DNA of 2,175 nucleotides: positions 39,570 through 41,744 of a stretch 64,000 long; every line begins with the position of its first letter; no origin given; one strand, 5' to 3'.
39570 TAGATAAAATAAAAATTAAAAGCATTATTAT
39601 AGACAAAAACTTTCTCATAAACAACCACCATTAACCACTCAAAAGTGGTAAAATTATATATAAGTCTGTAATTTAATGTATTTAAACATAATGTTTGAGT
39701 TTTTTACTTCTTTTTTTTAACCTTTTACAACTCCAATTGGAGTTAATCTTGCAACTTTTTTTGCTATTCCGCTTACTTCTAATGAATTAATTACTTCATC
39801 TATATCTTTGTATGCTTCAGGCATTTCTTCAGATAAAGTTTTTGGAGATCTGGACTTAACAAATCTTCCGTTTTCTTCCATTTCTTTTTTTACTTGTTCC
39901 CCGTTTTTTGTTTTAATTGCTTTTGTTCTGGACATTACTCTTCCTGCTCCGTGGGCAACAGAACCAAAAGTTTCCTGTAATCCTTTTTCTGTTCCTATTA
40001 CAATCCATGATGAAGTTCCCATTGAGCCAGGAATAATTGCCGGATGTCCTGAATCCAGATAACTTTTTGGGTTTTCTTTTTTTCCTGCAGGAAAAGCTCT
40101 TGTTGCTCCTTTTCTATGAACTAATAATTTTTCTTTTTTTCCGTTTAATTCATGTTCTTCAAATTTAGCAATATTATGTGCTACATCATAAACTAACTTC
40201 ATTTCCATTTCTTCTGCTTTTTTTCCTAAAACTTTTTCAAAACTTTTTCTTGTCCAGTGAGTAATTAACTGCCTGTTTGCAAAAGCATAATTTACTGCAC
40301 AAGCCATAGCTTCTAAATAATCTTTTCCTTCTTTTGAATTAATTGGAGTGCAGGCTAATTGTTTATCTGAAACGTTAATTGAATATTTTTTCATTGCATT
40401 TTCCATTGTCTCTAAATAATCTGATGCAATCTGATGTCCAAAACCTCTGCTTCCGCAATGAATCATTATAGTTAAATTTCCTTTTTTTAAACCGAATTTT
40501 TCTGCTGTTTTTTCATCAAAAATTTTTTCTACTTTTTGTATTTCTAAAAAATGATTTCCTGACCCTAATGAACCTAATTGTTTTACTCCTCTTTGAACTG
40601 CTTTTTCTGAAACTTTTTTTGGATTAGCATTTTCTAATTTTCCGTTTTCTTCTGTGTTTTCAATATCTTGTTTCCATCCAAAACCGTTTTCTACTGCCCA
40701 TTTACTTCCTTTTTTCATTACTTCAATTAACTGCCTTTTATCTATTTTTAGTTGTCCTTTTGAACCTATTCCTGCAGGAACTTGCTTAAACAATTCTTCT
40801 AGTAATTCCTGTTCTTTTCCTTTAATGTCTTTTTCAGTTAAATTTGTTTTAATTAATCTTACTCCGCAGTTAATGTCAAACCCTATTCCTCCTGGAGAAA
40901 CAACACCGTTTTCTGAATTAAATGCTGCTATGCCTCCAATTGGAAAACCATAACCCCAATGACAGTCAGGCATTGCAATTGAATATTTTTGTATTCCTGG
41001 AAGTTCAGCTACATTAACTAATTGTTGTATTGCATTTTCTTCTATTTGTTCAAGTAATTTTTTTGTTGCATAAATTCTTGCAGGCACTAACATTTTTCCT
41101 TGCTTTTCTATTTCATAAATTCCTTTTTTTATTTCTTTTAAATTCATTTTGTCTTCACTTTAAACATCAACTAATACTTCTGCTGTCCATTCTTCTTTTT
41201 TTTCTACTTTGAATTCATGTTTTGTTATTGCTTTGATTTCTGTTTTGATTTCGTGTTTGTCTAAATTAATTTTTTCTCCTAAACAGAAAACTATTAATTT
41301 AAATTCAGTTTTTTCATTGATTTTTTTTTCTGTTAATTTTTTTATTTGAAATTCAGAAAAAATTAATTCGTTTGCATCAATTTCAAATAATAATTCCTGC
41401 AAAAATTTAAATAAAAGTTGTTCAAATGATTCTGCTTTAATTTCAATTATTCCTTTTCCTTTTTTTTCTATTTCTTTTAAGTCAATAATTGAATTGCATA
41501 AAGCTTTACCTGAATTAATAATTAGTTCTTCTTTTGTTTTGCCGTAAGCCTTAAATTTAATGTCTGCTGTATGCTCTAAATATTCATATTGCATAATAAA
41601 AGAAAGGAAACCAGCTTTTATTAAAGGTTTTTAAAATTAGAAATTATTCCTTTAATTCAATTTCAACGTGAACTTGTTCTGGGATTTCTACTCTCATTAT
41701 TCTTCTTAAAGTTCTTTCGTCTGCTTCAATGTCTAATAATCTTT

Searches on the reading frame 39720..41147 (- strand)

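Call 18: search_protein_families(library=pfam, proteins=[window:39720-41147:-], max_evalue=0.001)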
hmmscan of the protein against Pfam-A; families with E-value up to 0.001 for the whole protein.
window:39720-41147:- (476 aa): 1 family
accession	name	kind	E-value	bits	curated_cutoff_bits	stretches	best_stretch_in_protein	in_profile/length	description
PF01139.22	RtcB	-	1.9e-182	607.7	27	1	42-476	1-426/426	tRNA-splicing ligase RtcB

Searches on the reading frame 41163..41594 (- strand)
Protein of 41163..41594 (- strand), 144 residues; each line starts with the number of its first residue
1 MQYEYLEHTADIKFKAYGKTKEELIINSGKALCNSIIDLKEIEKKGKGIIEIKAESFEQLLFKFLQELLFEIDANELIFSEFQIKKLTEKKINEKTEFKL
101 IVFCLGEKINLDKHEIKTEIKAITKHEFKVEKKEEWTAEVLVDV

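Call 18: search_protein_families(library=pfam, proteins=[window:41163-41594:-], max_evalue=0.001)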
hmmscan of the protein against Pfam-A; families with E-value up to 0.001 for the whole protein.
window:41163-41594:- (144 aa): 1 family
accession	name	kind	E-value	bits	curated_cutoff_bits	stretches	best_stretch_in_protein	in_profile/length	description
PF01951.21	Archease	-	2e-39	135.4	25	1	3-144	1-136/136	Archease protein family (MTH1598/TM1083)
